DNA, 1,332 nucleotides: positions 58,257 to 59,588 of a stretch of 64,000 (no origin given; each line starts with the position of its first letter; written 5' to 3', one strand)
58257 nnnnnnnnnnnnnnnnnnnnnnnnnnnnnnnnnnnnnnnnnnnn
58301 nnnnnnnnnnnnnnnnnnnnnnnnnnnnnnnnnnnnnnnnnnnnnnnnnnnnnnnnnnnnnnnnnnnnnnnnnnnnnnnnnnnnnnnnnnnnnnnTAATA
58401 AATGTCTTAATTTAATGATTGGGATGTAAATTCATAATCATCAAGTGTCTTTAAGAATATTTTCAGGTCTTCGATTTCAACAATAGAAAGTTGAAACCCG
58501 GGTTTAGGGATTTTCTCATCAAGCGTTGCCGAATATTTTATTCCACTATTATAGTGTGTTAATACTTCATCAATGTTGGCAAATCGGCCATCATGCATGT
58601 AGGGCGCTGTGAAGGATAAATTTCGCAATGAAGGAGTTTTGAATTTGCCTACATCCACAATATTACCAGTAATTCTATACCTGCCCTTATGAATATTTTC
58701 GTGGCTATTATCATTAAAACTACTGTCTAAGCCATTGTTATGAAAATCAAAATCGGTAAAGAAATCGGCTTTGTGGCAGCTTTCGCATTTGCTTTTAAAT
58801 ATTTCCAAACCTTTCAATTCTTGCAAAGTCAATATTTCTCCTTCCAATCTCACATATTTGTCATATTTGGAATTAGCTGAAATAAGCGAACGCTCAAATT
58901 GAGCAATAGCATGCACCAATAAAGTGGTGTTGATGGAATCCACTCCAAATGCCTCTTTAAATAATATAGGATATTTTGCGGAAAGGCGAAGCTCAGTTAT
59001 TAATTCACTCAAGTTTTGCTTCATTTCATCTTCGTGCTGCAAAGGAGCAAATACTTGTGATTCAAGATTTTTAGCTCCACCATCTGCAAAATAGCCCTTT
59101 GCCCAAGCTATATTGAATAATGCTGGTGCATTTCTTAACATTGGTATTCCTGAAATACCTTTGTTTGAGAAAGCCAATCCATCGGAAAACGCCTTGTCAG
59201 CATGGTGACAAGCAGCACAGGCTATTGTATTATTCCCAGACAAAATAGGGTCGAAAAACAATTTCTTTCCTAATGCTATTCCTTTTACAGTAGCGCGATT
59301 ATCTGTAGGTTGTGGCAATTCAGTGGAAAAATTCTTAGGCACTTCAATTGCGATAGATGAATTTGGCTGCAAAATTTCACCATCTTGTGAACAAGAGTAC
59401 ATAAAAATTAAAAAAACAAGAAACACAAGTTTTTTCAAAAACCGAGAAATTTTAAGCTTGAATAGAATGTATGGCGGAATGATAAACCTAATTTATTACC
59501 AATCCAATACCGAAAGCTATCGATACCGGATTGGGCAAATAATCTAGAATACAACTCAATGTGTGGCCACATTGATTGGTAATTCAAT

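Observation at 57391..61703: Five-gene envelope cluster: Cys-motif protein, two tandem MbnP-like lipoproteins, MbnH-like di-haem peroxidase and a CxxC beta-barrel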

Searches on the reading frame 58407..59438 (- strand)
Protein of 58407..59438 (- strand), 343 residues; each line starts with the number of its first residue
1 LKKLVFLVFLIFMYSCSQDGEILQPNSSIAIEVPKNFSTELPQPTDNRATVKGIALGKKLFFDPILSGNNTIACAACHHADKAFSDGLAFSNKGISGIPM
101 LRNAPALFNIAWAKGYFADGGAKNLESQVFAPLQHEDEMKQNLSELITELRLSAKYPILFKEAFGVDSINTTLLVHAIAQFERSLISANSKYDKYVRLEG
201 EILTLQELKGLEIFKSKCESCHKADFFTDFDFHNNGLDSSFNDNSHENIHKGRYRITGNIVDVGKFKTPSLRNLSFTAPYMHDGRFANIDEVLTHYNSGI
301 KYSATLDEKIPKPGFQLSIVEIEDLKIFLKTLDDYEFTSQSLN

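Call 3: search_protein_families(library=pfam, proteins=[window:58407-59438:-], max_evalue=1)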
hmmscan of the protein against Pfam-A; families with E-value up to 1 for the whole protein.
window:58407-59438:- (343 aa): 7 families
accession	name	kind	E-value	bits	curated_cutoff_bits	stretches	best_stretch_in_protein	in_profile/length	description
PF03150.19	CCP_MauG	-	1e-51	176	25.6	2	53-197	3-145/149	Di-haem cytochrome c peroxidase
PF00034.26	Cytochrom_C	-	0.00018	23.2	21.3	1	55-124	2-47/90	Cytochrome c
PF13442.11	Cytochrome_CBB3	-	0.0011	19.7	27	1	209-224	5-20/68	Cytochrome C oxidase, cbb3-type, subunit III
PF14522.11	Cytochrome_C7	-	0.003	17.8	24.8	0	67-85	43-55/67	Cytochrome c7 and related cytochrome c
PF09086.16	DUF1924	-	0.0077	17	22.5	1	56-98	10-53/96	Domain of unknown function (DUF1924)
PF22113.1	Mtrc-MtrF_II-IV_dom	-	0.081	12.9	30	0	217-227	30-40/176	Outer membrane cytochrome MtrC/MtrF-like, domains II/IV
PF21419.2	RoxA-like_Cyt-c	-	0.15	12.1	26.7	1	276-294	12-30/39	RoxA-like, cytochrome c-like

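Call 4: search_protein_families(library=ncbifam, proteins=[window:58407-59438:-], max_evalue=1)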
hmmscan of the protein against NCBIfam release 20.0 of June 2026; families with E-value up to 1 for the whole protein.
window:58407-59438:- (343 aa): 12 families
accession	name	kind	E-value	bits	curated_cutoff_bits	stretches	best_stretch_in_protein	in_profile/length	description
TIGR04039.1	MXAN_0977_Heme2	hypoth_equivalog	3.6e-66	223.5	362.85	1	44-339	2-328/336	MbnH family di-heme enzyme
TIGR03791.1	TTQ_mauG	equivalog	2.4e-53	181.3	443.85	1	50-334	2-280/291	tryptophan tryptophylquinone biosynthesis enzyme MauG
TIGR03981.2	SAM_quin_mod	hypoth_equivalog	5.6e-36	124.3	340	2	162-302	220-364/411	His-Xaa-Ser system-associated MauG-like protein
NF040606.1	CytoC_perox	subfamily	0.0032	16.7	150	0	199-224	290-315/524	di-heme-cytochrome C peroxidase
NF052341.1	hydrazine_gamma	equivalog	0.014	14.3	625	0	263-289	278-304/339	hydrazine synthase subunit gamma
NF052246.1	SorB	equivalog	0.034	14.2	93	1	201-227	11-37/80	SorB family sulfite dehydrogenase c-type cytochrome subunit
TIGR04484.1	thiosulf_SoxA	equivalog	0.075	12.3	110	1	48-81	102-133/212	sulfur oxidation c-type cytochrome SoxA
NF040971.1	cytc_ExtS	equivalog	0.12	11.5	100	1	148-224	117-189/262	selenite/tellurite reduction operon c-type cytochrome lipoprotein ExtS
NF045930.1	Cytc6PetJCyano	equivalog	0.13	12.2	135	0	207-223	28-44/110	cytochrome c6 PetJ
NF045774.1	cytochro_C551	exception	0.18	11.8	118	1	206-260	38-93/110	cytochrome c551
TIGR01904.2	GSu_C4xC__C2xCH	domain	0.35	10.7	27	0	69-83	47-61/73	CxxxxCH/CxxCH domain c-type cytochrome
TIGR04257.1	nanowire_3heme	domain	0.54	10.4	40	0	73-85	53-65/75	c(7)-type cytochrome triheme domain-containing protein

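Call 8: search_solved_structures(query=window:58407-59438:-, max_evalue=0.001, show_alignments=1)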
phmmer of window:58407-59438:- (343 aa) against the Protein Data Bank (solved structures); distinct sequences matched with E-value up to 0.001: 29.
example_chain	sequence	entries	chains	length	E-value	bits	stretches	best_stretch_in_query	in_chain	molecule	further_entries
6e1c_A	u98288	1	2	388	6.5e-40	140.3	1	42-305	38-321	Di-heme enzyme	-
1iqc_A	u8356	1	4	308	2e-35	125.6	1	55-293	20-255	di-heme peroxidase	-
9qdt_A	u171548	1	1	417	7.2e-33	117.1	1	47-292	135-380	Probable cytochrome c peroxidase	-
3o5c_A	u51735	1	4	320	6.7e-32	114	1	53-310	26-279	Cytochrome c551 peroxidase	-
2c1u_A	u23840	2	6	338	7.2e-32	113.9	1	39-293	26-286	DI-HAEM CYTOCHROME C PEROXIDASE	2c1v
4aao_A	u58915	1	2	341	2.9e-31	111.9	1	39-292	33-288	CYTOCHROME C551 PEROXIDASE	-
4aal_A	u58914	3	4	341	4e-31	111.4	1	39-292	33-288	CYTOCHROME C551 PEROXIDASE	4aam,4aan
3hq8_A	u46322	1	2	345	1e-30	110.1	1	41-298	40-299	Cytochrome c551 peroxidase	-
3hq6_A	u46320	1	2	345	1.4e-30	109.6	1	41-298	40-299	Cytochrome c551 peroxidase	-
3hq9_A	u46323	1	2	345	1.9e-30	109.2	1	41-298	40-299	Cytochrome c551 peroxidase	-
3hq7_A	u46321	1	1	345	1.6e-29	106.1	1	41-298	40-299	Cytochrome c551 peroxidase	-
1eb7_A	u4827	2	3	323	1.4e-27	99.7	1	54-291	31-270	CYTOCHROME C551 PEROXIDASE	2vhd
1nml_A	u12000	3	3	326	1.6e-27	99.6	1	46-294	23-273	di-haem cytochrome c peroxidase | Cytochrome c peroxidase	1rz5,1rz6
1zzh_A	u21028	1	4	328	1.8e-27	99.4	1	40-308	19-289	cytochrome c peroxidase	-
6qkn_A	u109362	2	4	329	3e-27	98.7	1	50-312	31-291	Cytochrome-c peroxidase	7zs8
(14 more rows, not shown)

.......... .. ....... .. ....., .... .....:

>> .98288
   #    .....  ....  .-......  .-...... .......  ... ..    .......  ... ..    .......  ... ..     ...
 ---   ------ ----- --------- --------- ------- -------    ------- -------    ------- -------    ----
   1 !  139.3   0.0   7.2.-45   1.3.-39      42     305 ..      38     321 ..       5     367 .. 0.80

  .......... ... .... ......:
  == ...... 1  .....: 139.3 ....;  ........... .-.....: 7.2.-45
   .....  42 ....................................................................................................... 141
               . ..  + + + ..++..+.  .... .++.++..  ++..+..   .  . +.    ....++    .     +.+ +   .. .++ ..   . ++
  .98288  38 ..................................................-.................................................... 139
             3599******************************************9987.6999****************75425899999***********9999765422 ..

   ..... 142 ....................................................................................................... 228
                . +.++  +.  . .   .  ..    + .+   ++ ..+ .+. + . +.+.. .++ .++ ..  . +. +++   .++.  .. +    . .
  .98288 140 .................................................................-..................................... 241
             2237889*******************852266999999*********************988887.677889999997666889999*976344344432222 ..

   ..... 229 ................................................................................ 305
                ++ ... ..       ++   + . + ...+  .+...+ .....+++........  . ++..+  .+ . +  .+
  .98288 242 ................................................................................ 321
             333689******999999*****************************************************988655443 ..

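Call 72: search_solved_structures(query=window:58407-59438:-, max_evalue=1e-30, show_alignments=4)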
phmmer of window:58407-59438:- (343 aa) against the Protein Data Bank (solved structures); distinct sequences matched with E-value up to 1e-30: 7.
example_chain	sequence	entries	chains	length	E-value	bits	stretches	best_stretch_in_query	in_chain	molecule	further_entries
6e1c_A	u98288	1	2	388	6.5e-40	140.3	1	42-305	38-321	Di-heme enzyme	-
1iqc_A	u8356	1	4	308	2e-35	125.6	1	55-293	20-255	di-heme peroxidase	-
9qdt_A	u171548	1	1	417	7.2e-33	117.1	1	47-292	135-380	Probable cytochrome c peroxidase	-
3o5c_A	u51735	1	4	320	6.7e-32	114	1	53-310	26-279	Cytochrome c551 peroxidase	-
2c1u_A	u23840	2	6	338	7.2e-32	113.9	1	39-293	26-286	DI-HAEM CYTOCHROME C PEROXIDASE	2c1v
4aao_A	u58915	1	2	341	2.9e-31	111.9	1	39-292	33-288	CYTOCHROME C551 PEROXIDASE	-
4aal_A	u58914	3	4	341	4e-31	111.4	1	39-292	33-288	CYTOCHROME C551 PEROXIDASE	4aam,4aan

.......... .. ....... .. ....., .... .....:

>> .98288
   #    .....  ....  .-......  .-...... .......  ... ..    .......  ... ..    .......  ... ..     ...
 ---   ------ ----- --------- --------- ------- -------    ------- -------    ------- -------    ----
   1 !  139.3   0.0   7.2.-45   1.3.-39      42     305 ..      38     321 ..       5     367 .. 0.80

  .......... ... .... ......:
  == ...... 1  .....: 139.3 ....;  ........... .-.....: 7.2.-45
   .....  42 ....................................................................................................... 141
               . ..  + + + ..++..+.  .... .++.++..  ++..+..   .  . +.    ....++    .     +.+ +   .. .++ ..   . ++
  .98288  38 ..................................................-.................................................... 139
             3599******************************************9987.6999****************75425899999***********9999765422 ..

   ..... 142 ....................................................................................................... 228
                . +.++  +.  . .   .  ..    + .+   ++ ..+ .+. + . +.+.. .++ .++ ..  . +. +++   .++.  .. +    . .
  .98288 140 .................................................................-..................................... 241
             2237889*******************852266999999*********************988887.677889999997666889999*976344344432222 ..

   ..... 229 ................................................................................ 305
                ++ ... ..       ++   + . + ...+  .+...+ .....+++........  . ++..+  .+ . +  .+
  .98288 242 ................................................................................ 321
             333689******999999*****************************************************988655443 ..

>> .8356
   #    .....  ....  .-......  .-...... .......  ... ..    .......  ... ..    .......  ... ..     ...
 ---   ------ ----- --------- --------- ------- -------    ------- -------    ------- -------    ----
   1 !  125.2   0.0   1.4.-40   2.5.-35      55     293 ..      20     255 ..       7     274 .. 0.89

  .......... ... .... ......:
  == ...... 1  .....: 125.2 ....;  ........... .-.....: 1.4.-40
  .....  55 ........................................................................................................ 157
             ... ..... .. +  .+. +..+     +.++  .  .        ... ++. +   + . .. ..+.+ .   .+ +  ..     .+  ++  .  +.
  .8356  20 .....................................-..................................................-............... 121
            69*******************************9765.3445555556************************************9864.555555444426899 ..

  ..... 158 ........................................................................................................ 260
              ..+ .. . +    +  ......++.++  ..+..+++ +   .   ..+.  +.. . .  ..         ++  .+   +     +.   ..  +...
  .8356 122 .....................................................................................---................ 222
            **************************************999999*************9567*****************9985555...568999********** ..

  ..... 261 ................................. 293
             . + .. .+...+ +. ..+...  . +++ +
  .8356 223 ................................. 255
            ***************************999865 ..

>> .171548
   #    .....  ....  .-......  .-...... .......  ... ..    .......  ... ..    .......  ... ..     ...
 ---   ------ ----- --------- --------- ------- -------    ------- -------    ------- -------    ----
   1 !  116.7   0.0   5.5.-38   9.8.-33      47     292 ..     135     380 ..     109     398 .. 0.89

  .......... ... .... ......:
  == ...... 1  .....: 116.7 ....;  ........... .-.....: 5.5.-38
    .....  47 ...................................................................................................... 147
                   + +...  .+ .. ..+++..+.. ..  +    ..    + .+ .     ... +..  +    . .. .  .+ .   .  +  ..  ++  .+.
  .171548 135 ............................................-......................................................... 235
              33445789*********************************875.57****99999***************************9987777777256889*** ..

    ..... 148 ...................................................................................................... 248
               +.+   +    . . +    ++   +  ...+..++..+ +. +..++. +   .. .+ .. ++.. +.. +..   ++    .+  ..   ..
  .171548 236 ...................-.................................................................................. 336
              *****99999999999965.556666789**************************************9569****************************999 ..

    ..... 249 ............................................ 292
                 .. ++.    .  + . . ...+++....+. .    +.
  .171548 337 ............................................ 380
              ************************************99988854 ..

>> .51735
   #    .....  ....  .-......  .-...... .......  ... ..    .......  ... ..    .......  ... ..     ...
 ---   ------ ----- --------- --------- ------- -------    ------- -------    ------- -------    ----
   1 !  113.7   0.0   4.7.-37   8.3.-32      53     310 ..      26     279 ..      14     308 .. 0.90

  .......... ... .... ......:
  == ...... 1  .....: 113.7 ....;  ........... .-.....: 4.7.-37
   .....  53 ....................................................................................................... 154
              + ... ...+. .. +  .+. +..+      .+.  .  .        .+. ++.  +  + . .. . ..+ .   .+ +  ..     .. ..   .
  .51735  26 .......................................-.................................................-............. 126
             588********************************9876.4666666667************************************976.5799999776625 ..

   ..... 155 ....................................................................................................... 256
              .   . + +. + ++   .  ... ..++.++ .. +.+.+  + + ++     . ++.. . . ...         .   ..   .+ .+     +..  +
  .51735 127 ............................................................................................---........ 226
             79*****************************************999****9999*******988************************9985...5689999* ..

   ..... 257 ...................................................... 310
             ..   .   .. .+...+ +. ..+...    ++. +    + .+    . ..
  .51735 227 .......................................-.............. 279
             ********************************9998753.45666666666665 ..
